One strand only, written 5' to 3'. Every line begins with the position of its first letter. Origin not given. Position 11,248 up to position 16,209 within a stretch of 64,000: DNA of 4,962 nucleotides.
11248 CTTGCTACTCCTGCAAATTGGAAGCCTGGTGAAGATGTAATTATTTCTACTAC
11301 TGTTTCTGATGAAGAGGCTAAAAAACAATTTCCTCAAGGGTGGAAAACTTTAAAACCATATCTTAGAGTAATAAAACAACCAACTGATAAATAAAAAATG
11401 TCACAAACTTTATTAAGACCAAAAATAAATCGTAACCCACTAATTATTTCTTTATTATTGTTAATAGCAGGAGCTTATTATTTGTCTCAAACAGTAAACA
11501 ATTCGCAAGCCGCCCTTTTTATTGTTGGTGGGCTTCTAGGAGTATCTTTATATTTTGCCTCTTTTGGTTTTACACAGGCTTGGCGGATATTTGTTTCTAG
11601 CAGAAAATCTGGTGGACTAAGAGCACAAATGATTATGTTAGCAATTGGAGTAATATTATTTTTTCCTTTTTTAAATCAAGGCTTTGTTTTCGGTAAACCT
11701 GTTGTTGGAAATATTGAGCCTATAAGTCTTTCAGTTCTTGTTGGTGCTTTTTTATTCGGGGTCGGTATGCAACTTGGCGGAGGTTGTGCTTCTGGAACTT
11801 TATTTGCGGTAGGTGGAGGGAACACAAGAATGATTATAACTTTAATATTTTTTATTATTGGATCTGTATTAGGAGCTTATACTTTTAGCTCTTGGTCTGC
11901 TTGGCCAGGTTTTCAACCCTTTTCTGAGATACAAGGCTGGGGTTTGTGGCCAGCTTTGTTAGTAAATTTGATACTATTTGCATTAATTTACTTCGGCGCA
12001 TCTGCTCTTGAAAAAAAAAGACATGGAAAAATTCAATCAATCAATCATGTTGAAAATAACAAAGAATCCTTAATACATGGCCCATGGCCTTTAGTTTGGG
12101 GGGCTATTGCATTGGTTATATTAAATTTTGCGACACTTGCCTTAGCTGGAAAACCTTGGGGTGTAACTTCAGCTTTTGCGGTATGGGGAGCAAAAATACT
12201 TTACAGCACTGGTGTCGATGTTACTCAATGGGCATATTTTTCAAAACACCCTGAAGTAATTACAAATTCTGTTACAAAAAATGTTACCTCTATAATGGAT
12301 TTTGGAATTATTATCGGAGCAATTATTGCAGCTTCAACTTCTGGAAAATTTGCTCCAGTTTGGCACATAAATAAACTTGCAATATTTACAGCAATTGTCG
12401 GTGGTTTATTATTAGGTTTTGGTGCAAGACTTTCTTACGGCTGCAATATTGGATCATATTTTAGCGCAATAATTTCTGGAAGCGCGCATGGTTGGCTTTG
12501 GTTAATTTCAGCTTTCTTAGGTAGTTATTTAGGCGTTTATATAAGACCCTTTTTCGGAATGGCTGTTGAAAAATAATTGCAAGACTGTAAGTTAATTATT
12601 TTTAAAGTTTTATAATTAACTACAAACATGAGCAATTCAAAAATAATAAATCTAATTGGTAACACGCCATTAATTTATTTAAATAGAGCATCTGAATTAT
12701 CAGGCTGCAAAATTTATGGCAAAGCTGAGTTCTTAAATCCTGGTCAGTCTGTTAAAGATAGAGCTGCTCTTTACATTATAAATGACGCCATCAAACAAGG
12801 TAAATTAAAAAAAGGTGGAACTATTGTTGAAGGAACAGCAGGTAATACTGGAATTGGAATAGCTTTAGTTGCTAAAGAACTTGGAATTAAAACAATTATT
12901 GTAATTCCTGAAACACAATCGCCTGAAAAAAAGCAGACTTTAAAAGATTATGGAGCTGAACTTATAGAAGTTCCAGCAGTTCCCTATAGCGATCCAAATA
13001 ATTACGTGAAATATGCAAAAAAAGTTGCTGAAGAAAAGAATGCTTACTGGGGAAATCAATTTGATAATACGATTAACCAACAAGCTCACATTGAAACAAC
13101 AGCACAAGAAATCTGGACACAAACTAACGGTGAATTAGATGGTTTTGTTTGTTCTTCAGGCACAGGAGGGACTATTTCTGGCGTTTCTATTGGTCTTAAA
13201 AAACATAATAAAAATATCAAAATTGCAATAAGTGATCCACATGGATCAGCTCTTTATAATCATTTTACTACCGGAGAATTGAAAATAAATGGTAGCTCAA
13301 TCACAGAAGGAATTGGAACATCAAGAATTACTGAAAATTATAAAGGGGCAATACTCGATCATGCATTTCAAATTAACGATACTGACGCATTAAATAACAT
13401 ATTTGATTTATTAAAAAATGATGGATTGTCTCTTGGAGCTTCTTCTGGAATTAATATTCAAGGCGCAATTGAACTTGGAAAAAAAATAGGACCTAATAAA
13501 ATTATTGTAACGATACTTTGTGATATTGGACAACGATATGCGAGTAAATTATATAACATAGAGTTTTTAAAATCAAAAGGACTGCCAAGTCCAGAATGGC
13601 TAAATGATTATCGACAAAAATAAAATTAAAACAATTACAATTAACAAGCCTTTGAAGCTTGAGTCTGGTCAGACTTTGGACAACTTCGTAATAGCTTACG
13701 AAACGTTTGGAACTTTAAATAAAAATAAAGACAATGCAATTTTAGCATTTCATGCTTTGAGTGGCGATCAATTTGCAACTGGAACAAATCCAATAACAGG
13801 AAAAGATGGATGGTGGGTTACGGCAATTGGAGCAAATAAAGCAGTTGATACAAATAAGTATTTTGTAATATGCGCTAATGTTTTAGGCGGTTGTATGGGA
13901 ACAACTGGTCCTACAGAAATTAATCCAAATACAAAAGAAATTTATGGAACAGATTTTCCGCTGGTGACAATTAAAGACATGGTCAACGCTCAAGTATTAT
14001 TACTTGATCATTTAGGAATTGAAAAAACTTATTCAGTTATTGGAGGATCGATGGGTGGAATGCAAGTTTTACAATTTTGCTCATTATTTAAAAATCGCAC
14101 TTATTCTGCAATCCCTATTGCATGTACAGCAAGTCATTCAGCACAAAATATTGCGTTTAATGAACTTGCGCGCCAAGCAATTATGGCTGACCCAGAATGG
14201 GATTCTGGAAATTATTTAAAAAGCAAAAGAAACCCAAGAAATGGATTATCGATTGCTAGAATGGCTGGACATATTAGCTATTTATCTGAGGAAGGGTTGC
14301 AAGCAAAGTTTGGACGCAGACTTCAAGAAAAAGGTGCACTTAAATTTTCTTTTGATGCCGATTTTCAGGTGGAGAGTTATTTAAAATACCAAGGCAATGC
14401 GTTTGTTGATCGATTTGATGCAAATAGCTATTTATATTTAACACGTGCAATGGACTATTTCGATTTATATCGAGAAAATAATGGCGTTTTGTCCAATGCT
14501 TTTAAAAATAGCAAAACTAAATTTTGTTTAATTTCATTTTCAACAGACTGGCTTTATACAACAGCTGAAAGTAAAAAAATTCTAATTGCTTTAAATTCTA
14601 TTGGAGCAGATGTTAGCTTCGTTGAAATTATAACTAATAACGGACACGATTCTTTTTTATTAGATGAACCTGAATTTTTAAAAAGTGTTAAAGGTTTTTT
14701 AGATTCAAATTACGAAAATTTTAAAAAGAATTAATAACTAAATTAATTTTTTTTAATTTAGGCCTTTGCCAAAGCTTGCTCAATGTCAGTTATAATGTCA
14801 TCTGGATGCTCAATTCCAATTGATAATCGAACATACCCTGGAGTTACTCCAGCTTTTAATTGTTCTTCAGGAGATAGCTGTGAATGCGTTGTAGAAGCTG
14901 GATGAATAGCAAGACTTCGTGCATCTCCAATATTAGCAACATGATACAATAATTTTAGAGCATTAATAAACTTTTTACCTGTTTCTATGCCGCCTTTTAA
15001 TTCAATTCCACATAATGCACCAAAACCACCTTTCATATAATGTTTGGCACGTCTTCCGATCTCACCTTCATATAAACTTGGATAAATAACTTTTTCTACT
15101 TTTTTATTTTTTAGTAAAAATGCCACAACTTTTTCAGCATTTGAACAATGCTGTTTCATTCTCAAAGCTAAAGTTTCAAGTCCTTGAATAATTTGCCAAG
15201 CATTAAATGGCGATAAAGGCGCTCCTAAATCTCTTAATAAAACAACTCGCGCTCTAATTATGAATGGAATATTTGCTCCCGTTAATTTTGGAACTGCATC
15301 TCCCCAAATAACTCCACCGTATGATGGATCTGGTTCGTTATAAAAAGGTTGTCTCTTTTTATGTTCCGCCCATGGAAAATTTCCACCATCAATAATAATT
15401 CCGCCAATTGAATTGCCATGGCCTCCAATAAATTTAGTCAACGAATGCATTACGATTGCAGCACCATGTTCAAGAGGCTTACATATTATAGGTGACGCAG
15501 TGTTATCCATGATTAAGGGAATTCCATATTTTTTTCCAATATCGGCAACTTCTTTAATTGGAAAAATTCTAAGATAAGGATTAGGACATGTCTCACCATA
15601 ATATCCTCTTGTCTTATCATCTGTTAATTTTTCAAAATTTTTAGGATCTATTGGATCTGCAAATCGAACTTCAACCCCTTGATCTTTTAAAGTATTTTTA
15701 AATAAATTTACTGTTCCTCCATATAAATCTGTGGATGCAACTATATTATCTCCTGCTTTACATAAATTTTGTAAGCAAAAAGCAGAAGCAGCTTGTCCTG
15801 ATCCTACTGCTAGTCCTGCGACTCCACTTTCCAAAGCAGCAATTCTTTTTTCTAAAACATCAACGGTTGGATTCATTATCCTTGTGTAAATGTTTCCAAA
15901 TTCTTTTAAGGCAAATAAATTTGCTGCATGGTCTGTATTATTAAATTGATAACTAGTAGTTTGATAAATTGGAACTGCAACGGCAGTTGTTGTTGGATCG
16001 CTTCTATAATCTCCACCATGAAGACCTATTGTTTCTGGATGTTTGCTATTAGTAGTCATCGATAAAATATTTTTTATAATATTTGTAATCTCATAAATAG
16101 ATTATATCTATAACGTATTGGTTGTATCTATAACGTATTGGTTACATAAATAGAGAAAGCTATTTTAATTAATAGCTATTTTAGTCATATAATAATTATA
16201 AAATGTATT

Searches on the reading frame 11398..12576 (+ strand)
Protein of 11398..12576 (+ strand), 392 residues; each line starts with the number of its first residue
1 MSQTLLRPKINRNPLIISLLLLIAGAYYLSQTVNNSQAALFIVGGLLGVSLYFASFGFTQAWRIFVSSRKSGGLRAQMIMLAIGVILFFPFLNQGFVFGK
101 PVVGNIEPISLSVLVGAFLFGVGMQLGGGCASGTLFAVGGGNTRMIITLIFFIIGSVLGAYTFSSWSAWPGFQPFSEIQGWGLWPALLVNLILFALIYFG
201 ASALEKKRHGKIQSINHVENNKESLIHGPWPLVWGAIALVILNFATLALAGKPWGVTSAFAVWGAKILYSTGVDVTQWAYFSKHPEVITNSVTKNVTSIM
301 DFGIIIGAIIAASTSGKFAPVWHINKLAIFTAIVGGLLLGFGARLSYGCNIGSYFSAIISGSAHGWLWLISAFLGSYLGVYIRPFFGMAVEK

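Call 48: search_protein_families(library=pfam, proteins=[window:11398-12576:+], max_evalue=0.00001)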
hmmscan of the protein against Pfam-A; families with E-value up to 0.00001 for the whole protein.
window:11398-12576:+ (392 aa): 1 family
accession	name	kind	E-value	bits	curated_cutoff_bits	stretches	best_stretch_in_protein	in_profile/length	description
PF04143.19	Sulf_transp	-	1.2e-64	219.2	27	1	54-377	2-309/310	Sulphur transport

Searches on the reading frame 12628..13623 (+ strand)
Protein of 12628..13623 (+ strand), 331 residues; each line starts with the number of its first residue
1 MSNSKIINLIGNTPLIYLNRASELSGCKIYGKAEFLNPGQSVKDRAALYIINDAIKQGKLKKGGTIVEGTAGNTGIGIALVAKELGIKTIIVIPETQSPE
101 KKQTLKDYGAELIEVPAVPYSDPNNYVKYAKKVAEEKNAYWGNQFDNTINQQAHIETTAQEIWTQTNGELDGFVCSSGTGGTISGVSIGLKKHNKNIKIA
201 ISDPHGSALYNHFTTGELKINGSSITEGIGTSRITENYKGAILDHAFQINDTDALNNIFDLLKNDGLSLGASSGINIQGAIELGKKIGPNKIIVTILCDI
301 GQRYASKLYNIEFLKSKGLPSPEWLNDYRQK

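Call 49: search_protein_families(library=pfam, proteins=[window:12628-13623:+], max_evalue=0.00001)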
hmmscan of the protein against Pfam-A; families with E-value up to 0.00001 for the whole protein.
window:12628-13623:+ (331 aa): 1 family
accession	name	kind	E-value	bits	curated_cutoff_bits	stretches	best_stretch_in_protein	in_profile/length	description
PF00291.31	PALP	-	1.1e-70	238.7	35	1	8-299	3-295/295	Pyridoxal-phosphate dependent enzyme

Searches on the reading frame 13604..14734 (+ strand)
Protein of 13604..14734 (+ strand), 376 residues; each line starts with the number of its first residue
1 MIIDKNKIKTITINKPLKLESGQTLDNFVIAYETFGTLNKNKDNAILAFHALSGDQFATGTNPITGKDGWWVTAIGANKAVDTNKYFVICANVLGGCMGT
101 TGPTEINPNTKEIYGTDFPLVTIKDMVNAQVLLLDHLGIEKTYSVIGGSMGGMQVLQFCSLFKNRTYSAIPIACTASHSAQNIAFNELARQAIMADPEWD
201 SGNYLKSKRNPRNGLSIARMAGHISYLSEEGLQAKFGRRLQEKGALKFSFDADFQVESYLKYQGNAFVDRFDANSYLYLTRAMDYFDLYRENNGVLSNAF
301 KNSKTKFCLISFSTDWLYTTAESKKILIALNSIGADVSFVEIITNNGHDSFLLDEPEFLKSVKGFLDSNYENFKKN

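Call 49: search_protein_families(library=pfam, proteins=[window:13604-14734:+], max_evalue=0.00001)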
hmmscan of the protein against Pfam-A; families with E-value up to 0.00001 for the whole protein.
window:13604-14734:+ (376 aa): 1 family
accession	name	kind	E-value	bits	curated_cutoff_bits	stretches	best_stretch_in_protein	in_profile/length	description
PF00561.26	Abhydrolase_1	-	7.3e-18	65.5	25.8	1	46-306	3-201/245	alpha/beta hydrolase fold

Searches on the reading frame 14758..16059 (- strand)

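Call 48: search_protein_families(library=pfam, proteins=[window:14758-16059:-], max_evalue=0.00001)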
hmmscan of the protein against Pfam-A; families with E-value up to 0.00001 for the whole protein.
window:14758-16059:- (433 aa): 1 family
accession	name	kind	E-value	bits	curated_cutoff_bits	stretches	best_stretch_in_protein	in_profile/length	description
PF01053.26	Cys_Met_Meta_PP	-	4.8e-117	391.2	27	1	10-430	2-380/381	Cys/Met metabolism PLP-dependent enzyme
